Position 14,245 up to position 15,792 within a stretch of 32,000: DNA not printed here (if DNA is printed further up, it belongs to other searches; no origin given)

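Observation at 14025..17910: Sorbitol PTS locus without the canonical SDR sorbitol-6-phosphate dehydrogenase; a homoserine-dehydrogenase-like/SAF-domain oxidoreductase takes its place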

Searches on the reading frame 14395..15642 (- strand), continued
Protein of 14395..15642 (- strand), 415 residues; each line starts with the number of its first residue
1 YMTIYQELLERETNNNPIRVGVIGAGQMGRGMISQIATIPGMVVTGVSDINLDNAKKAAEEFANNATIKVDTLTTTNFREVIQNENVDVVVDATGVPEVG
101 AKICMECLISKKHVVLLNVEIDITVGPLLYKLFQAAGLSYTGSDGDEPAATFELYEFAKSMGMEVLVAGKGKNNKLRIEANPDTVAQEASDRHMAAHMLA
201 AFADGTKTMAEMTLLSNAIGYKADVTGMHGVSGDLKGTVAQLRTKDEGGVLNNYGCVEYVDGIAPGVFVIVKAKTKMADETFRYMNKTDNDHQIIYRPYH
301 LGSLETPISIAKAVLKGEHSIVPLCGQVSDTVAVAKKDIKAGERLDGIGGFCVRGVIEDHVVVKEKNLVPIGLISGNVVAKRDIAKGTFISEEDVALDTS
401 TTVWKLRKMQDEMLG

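Call 22: find_encoding_contigs(protein=P0107, flank=10000, max_places=2)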
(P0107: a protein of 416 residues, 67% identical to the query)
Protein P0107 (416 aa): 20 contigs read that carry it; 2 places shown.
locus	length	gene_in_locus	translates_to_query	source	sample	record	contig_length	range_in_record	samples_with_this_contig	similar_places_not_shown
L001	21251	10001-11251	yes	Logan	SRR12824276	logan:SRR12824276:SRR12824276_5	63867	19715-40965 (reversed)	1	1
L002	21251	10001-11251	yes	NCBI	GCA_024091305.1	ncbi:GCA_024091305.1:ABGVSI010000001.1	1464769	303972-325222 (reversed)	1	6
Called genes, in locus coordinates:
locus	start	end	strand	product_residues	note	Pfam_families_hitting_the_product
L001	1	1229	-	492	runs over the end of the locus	PF07690:MFS_1, PF00854:PTR2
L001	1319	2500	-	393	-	PF00465:Fe-ADH, PF13685:Fe-ADH_2, PF25137:ADH_Fe_C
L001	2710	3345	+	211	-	PF00571:CBS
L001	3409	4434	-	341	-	PF06030:WxLIP_PGBD, PF11797:WxLIP_HBD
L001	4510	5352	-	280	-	PF13731:WxL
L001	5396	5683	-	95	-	-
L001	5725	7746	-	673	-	PF12354:Internalin_N (weak), PF13855:LRR_8 (faint), PF12799:LRR_4, PF18981:InlK_D3, PF13731:WxL (faint)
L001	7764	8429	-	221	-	-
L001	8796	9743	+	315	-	PF04198:Sugar-bind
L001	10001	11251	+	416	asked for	PF01113:DapB_N (weak), PF21135:DRL_cat, PF08666:SAF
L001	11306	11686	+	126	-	PF06923:GutM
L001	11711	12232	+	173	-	PF03608:EII-GUT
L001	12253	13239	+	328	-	PF03612:EIIBC-GUT_N, PF07663:EIIBC-GUT_C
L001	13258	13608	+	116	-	PF03829:PTSIIA_gutA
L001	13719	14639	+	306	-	PF01497:Peripla_BP_2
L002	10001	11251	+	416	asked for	PF01113:DapB_N (weak), PF21135:DRL_cat, PF08666:SAF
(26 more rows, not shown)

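Call 23: find_encoding_contigs(protein=P0022, flank=10000, max_places=2)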
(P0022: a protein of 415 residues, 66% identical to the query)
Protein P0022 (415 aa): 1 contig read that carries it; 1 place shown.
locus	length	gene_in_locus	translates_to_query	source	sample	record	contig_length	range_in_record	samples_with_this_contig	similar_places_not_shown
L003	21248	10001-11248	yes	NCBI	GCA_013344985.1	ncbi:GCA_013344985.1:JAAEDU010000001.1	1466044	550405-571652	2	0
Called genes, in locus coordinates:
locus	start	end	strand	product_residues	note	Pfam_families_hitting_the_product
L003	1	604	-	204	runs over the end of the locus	PF25084:LbH_EIF2B (faint), PF25087:GMPPB_C (faint), PF00132:Hexapep, PF14602:Hexapep_2 (weak)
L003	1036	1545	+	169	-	-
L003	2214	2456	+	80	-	PF04023:FeoA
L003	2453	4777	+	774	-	PF01926:MMR_HSR1, PF02421:FeoB_N, PF07670:Gate, PF07664:FeoB_C, PF07670:Gate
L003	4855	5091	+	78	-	PF09012:FeoC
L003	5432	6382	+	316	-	PF00923:TAL_FSA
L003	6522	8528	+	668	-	PF00456:Transketolase_N, PF13292:DXP_synthase_N (faint), PF02779:Transket_pyr, PF22613:Transketolase_C_1, PF02780:Transketolase_C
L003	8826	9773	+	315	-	PF04198:Sugar-bind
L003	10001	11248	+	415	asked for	PF01113:DapB_N (weak), PF21135:DRL_cat, PF08666:SAF (weak)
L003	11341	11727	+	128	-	PF06923:GutM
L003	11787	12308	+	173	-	PF03608:EII-GUT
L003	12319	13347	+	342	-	PF03612:EIIBC-GUT_N, PF07663:EIIBC-GUT_C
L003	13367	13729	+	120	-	PF03829:PTSIIA_gutA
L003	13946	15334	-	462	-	PF03023:MurJ, PF01554:MatE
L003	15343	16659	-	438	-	PF00919:UPF0004, PF04055:Radical_SAM, PF18693:TRAM_2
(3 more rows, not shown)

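Call 25: find_encoding_contigs(protein=window:14395-15639:-, flank=10000, max_places=3)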
Protein window:14395-15639:- (414 aa): no gene with exactly this product is on record in the collection.

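Call 27: find_related_loci(query=A1, collection=genome_contigs, flank=10000)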
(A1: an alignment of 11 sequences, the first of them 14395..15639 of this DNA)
Query A1 (414 aa) in genome_contigs; peptide patterns used: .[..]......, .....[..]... (x = any residue, [..] = any of these).
354 stretches matched a pattern; 332 encode a relative of the query (tblastn E <= 1e-3); the best 80 are kept; 78 distinct loci.
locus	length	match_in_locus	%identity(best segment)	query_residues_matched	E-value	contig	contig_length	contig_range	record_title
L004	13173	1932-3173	74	1-414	0e+0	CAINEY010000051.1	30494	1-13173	uncultured bacterium isolate LaPlata_bin-0469 genome assembly, contig: bin-0469:51/63, whole genome shotgun sequence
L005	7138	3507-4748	73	1-414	0e+0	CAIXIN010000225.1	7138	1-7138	uncultured bacterium isolate Loclat_bin-03787 genome assembly, contig: bin-03787:225/284, whole genome shotgun sequence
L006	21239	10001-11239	72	1-414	0e+0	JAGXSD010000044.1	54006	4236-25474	MAG: Erysipelotrichia bacterium isolate CROMO_A_155 c_000000847849, whole genome shotgun sequence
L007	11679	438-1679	73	1-414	0e+0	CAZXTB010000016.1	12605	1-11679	MAG TPA_asm: uncultured Erysipelotrichaceae bacterium isolate SRP272421_co2_81 genome assembly, contig: NODE_17176_lengt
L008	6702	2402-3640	71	1-414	0e+0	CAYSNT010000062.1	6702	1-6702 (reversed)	MAG TPA_asm: uncultured Erysipelothrix sp. isolate binchicken_co168_65 genome assembly, contig: NODE_17449_length_6702_c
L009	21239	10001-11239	71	1-414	0e+0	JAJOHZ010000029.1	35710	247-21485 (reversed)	MAG: Erysipelotrichaceae bacterium isolate S1C1392 S1CNODE_130_length_35710_cov_3.249501, whole genome shotgun sequence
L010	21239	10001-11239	71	1-414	0e+0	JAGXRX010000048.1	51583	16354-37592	MAG: Erysipelothrix sp. isolate CROMO_A_142 c_000000988601, whole genome shotgun sequence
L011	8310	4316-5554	69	1-414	0e+0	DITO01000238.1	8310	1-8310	MAG TPA_asm: Erysipelotrichaceae bacterium UBA6182 UBA6182_contig_7818, whole genome shotgun sequence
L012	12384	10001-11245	71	1-414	0e+0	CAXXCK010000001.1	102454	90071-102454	MAG: Erysipelotrichaceae bacterium isolate b76e8e24-d245-4307-a20e-d676278d155c genome assembly, contig: contig_1, whole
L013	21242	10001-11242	68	1-413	0e+0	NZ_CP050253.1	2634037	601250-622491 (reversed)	Zophobihabitans entericus strain IPMB12 chromosome, complete genome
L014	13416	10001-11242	67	1-413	0e+0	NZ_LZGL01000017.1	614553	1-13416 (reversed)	Gilliamella sp. wkB112 Gilliamella_apicola_wkB112_contig4, whole genome shotgun sequence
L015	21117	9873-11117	67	1-414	0e+0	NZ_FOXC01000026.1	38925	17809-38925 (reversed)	Halolactibacillus halophilus strain DSM 17073, whole genome shotgun sequence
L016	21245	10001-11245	67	1-414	0e+0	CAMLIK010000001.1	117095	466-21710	MAG: uncultured Gilliamella sp. isolate SRR17188281_bin.6_metawrap_v1.3.0_MAG genome assembly, contig: ERZ12636464_28, w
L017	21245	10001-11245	67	1-414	0e+0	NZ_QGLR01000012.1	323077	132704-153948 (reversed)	Gilliamella apicola strain ESL0182 Ga0133558_112, whole genome shotgun sequence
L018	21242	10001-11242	67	1-413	0e+0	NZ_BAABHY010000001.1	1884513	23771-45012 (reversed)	Orbus sasakiae strain JCM 18050 sequence01, whole genome shotgun sequence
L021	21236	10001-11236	67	1-411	0e+0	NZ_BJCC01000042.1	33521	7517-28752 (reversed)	Enterococcus florum strain Gos25-1 sequence42, whole genome shotgun sequence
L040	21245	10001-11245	63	1-414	0e+0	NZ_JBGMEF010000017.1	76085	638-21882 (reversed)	Anaerococcus kampingiae strain ENR0874 ENR0874_S7_L001_R1_001_contig_17, whole genome shotgun sequence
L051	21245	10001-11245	64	1-414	0e+0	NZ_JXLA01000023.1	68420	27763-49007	Enterococcus raffinosus strain DSM 5633 Scaffold23, whole genome shotgun sequence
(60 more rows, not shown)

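Call 41: search_protein_families(library=pfam, proteins=[L040:7400-8470:+, L040:8473-9471:+, L040:9464-9832:+, L040:11344-12183:+, L040:12193-12897:+, L040:12897-13412:+, L040:15050-15703:+, L040:15711-17702:+, L021:7440-8555:+, L021:8571-9587:+], max_evalue=0.00001)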
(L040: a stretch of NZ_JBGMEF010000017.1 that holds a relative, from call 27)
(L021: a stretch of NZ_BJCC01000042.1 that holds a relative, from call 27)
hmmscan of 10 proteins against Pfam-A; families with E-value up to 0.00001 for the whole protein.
L040:7400-8470:+ (356 aa): 3 families
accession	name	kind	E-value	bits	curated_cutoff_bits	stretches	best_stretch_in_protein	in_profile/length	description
PF08240.17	ADH_N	-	2.2e-18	66.9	23.5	1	33-147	2-103/104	Alcohol dehydrogenase GroES-like domain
PF00107.32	ADH_zinc_N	-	5.7e-13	49.4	31.8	1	188-313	3-126/129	Zinc-binding dehydrogenase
PF16912.11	Glu_dehyd_C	-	8.3e-07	29.1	34.9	1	167-343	16-203/211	Glucose dehydrogenase C-terminus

L040:8473-9471:+ (332 aa): 3 families
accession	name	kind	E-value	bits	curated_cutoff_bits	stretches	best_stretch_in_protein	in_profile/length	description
PF02826.25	2-Hacid_dh_C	-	2.3e-55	187.1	25.1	1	134-308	1-178/178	D-isomer specific 2-hydroxyacid dehydrogenase, NAD binding domain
PF00389.36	2-Hacid_dh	-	4.5e-14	52.7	24.6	1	61-238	29-103/134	D-isomer specific 2-hydroxyacid dehydrogenase, catalytic domain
PF00670.27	AdoHcyase_NAD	-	2.3e-06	28.2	27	1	174-276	26-126/162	S-adenosyl-L-homocysteine hydrolase, NAD binding domain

L040:9464-9832:+ (122 aa): 1 family
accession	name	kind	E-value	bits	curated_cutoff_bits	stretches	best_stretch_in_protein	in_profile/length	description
PF06923.16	GutM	-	1.9e-24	86.3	25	1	4-113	2-107/107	Glucitol operon activator protein (GutM)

L040:11344-12183:+ (279 aa): 1 family
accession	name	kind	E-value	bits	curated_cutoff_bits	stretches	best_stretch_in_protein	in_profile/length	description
PF01116.26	F_bP_aldolase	-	2.1e-85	287.1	25.5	1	4-274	2-274/277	Fructose-bisphosphate aldolase class-II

L040:12193-12897:+ (234 aa): 1 family
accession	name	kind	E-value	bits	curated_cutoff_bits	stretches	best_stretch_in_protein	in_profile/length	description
PF00121.24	TIM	-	5e-24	85.6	20.1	1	11-218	3-238/245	Triosephosphate isomerase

L040:12897-13412:+ (171 aa): 1 family
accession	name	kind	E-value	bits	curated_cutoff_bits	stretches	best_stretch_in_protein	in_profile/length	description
PF01894.22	UPF0047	-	8.7e-27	94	27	1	20-166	1-114/117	Uncharacterised protein family UPF0047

L040:15050-15703:+ (217 aa): 1 family
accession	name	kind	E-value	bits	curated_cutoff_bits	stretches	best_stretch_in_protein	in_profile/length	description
PF00923.25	TAL_FSA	-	9.9e-63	212.6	27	1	3-213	1-282/285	Transaldolase/Fructose-6-phosphate aldolase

L040:15711-17702:+ (663 aa): 6 families
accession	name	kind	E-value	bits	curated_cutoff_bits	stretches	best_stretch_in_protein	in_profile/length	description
PF00456.26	Transketolase_N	-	1.3e-137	458.8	22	1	8-332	4-329/334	Transketolase, thiamine diphosphate binding domain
PF02779.29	Transket_pyr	-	9.6e-45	152.8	27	1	354-523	3-173/174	Transketolase, pyrimidine binding domain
PF22613.1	Transketolase_C_1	-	2.1e-36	125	27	1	537-649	1-112/113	Transketolase-like TK C-terminal domain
PF02780.25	Transketolase_C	-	2.9e-10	40.6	25.9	1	545-650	6-120/124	Transketolase, C-terminal domain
PF13292.11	DXP_synthase_N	-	5.6e-07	29.5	21.2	0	25-187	36-172/274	1-deoxy-D-xylulose-5-phosphate synthase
PF00676.26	E1_dh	-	6e-06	25.9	22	0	113-247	98-224/300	Dehydrogenase E1 component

L021:7440-8555:+ (371 aa): 4 families
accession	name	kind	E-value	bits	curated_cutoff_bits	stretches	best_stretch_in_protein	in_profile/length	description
PF00107.32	ADH_zinc_N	-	1.3e-22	80.5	31.8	1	204-331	2-127/129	Zinc-binding dehydrogenase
PF08240.17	ADH_N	-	1.5e-18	67.4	23.5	1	49-162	2-102/104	Alcohol dehydrogenase GroES-like domain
PF16912.11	Glu_dehyd_C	-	2.6e-09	37.3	34.9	1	171-359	4-202/211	Glucose dehydrogenase C-terminus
PF13602.12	ADH_zinc_N_2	-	1e-05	26.9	27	0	240-357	7-122/134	Zinc-binding dehydrogenase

L021:8571-9587:+ (338 aa): 2 families
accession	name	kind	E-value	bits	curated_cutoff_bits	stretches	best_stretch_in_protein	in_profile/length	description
PF02826.25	2-Hacid_dh_C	-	2e-58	197.1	25.1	1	134-308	1-178/178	D-isomer specific 2-hydroxyacid dehydrogenase, NAD binding domain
PF00389.36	2-Hacid_dh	-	2.9e-18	66.3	24.6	1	37-238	8-103/134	D-isomer specific 2-hydroxyacid dehydrogenase, catalytic domain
